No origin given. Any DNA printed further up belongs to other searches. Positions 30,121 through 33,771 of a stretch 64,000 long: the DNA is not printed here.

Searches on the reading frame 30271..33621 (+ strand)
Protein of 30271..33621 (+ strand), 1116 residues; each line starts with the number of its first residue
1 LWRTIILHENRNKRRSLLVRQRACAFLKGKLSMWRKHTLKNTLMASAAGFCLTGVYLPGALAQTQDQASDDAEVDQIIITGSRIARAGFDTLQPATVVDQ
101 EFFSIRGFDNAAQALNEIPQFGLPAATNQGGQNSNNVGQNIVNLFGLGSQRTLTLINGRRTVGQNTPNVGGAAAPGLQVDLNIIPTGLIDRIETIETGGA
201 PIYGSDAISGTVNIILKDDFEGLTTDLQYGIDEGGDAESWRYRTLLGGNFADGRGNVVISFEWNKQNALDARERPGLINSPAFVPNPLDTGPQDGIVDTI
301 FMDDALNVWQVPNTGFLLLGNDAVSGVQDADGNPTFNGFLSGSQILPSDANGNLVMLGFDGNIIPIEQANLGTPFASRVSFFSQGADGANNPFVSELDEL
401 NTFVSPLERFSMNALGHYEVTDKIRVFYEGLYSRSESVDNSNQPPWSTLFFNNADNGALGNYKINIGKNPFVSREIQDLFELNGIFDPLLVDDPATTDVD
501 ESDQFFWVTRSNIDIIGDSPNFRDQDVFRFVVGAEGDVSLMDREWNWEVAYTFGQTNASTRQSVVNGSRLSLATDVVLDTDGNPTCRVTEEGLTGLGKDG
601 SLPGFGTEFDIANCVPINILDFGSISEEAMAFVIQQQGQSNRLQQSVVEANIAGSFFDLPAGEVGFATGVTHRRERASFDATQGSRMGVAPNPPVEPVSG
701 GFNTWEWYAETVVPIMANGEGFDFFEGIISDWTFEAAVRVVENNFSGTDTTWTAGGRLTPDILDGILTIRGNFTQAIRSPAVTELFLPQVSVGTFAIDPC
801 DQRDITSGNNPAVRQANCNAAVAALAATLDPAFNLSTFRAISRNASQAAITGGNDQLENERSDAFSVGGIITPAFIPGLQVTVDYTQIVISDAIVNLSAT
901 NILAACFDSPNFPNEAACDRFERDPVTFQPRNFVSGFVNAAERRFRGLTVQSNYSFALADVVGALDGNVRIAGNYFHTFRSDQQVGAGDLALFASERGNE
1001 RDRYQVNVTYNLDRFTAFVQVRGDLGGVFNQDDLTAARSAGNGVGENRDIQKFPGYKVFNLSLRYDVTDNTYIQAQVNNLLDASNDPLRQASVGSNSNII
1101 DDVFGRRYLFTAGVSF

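Call 34: search_protein_families(library=pfam, proteins=[window:30271-33621:+], max_evalue=0.001)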
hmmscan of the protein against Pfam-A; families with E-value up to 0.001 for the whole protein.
window:30271-33621:+ (1116 aa): 1 family
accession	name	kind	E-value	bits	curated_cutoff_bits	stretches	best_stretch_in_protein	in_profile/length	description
PF07715.20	Plug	-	7.4e-13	49.4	23.9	1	90-211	4-107/107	TonB-dependent Receptor Plug Domain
